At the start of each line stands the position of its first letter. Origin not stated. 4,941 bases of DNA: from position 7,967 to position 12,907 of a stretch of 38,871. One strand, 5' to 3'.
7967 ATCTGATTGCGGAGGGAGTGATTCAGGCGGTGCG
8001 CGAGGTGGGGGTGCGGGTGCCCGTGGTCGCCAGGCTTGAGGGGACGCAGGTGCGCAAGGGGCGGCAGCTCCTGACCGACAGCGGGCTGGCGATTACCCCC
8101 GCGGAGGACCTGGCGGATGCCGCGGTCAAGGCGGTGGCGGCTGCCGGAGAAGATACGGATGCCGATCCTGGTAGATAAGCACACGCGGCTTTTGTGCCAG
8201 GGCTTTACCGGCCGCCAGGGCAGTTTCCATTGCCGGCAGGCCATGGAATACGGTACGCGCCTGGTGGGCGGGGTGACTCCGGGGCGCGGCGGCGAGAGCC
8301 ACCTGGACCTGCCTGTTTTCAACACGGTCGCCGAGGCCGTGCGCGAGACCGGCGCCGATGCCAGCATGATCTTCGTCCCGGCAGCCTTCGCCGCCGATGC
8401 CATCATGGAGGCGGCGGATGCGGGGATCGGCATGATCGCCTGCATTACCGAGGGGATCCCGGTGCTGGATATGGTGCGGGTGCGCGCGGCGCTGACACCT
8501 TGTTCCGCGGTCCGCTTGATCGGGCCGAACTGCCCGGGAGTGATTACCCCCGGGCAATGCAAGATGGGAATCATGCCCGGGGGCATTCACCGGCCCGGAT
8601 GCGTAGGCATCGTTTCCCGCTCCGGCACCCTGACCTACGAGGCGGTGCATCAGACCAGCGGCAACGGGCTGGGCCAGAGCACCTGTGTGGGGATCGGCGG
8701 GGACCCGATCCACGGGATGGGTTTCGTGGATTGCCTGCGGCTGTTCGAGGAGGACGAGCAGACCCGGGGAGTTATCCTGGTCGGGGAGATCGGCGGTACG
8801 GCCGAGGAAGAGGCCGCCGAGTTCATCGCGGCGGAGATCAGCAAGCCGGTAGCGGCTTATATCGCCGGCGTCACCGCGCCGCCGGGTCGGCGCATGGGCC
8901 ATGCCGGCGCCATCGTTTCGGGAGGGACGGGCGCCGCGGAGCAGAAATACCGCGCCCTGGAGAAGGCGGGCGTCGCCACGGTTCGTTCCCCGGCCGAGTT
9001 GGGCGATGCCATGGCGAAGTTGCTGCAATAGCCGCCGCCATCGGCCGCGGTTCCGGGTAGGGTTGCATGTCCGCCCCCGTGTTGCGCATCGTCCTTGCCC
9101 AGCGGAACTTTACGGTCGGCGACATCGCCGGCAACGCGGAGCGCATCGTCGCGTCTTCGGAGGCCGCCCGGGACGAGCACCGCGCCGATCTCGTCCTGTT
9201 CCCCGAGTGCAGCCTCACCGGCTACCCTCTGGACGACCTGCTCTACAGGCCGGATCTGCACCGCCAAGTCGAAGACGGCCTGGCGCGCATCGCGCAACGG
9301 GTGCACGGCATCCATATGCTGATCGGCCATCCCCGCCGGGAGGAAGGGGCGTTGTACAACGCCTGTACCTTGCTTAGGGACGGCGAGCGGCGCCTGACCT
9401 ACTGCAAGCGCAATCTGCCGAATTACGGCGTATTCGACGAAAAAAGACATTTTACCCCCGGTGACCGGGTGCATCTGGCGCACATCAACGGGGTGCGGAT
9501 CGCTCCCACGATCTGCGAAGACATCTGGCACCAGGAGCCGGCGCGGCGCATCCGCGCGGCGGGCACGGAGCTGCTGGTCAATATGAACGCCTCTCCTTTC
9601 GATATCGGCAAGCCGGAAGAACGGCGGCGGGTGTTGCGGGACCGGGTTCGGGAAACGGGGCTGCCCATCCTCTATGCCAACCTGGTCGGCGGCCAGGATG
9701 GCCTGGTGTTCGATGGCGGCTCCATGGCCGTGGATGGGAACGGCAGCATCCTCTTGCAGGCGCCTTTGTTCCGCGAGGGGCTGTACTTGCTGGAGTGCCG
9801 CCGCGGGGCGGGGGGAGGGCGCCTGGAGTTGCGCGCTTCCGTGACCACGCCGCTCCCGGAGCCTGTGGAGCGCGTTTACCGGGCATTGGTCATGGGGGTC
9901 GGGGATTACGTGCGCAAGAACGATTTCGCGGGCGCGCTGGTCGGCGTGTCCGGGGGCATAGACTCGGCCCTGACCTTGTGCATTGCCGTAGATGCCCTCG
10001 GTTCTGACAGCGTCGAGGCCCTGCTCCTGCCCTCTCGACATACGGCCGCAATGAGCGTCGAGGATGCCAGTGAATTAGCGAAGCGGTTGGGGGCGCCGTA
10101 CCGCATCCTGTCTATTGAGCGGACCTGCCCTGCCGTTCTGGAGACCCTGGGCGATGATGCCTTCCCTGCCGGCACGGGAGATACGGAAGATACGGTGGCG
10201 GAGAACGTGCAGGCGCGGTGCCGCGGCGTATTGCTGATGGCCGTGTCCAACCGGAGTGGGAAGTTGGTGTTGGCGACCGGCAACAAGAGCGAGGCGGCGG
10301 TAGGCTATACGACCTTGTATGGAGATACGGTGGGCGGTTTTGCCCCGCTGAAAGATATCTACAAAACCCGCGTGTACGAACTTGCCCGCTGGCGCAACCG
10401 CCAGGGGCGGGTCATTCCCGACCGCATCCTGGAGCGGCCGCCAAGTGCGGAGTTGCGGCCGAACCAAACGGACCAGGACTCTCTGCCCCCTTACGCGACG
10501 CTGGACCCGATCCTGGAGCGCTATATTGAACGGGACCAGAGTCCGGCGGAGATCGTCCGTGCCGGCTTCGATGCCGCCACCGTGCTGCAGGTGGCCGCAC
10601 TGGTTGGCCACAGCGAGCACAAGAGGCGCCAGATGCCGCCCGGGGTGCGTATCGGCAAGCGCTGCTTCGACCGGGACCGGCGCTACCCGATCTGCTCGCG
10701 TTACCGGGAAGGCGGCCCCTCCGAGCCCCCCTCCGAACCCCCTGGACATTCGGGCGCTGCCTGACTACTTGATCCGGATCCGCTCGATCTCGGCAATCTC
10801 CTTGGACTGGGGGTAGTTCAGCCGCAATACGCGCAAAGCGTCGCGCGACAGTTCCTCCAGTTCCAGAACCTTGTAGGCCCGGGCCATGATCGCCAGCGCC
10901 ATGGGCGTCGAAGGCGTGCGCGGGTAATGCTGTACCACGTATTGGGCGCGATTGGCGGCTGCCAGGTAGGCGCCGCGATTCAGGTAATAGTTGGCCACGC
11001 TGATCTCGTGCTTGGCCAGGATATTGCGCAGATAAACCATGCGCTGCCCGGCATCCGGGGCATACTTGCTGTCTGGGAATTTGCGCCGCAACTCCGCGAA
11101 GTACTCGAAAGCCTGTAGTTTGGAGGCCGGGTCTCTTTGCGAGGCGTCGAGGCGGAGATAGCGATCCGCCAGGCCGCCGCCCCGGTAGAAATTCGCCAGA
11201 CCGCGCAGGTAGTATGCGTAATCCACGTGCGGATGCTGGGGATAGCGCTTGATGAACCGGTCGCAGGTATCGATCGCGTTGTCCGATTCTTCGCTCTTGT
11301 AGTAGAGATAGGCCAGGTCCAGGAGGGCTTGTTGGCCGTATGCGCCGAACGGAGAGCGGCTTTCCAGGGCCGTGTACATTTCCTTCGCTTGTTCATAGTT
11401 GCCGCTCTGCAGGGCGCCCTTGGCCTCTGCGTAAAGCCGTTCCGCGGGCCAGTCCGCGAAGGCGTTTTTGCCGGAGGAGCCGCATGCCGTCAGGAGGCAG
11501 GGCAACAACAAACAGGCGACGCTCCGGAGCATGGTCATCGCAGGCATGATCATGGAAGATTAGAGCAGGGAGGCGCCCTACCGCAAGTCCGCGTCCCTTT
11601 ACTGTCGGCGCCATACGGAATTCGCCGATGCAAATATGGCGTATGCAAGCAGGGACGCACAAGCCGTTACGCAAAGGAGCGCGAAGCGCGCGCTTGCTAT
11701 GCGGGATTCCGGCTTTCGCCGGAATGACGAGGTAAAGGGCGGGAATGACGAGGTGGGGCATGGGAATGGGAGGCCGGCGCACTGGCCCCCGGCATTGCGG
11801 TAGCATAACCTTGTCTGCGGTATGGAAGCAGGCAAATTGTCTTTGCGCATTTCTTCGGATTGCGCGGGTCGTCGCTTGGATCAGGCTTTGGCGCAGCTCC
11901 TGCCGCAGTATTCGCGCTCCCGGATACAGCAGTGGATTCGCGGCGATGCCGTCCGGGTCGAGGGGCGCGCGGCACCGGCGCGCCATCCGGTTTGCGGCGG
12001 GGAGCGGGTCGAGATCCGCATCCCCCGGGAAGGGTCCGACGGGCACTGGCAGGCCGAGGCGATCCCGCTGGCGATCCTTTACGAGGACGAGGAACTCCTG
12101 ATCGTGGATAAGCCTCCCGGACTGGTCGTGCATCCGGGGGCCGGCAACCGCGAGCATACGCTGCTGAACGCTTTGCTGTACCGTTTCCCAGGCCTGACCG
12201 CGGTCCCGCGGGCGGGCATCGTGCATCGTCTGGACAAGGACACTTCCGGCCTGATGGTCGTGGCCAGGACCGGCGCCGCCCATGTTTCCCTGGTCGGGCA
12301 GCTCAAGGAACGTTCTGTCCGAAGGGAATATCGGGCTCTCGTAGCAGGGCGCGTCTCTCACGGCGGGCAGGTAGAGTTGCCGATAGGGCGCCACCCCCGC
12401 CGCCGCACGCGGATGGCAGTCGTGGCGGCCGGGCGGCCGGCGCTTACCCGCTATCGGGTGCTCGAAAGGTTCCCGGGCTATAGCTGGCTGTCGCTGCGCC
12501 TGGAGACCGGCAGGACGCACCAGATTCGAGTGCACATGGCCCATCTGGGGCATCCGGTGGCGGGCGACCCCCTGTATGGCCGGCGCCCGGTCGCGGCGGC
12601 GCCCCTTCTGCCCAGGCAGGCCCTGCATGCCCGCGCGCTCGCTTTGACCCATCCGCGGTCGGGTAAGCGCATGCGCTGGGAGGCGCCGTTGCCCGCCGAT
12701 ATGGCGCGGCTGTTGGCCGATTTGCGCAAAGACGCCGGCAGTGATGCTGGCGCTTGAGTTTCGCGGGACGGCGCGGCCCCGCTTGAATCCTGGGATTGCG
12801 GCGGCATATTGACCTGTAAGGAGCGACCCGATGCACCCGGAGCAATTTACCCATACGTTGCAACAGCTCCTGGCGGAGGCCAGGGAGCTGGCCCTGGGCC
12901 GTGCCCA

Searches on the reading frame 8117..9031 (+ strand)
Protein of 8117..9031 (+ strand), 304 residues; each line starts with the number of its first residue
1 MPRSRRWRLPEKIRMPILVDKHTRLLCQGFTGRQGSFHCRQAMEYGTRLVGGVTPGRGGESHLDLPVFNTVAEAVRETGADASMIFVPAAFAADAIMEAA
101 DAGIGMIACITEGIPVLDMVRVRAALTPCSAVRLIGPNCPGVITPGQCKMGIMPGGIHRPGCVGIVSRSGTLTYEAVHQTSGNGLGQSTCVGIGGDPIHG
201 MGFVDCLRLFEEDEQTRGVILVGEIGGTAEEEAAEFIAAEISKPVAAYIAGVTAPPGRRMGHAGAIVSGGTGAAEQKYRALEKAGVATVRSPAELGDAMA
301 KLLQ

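Call 43: search_protein_families(library=pfam, max_evalue=0.00001, proteins=[window:8117-9031:+])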
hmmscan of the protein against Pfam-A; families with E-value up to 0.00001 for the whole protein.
window:8117-9031:+ (304 aa): 3 families
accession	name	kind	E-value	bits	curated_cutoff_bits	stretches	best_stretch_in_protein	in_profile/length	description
PF02629.25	CoA_binding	-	1.1e-28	100.3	22.3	1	20-113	1-97/97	CoA binding domain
PF00549.24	Ligase_CoA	-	9.5e-25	87.6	24.5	1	166-286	1-127/128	CoA-ligase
PF13607.11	Succ_CoA_lig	-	2.4e-11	44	27.4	1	160-300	1-136/138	Succinyl-CoA ligase like flavodoxin domain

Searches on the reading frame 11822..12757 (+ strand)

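Call 43: search_protein_families(library=pfam, max_evalue=0.00001, proteins=[window:11822-12757:+])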
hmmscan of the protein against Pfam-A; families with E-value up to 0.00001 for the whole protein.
window:11822-12757:+ (311 aa): 2 families
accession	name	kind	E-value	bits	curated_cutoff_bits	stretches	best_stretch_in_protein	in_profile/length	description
PF00849.27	PseudoU_synth_2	-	2.6e-34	119.1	26.8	1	92-241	2-152/152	RNA pseudouridylate synthase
PF01479.30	S4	-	4.6e-08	33.1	22.8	1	17-63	1-48/48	S4 domain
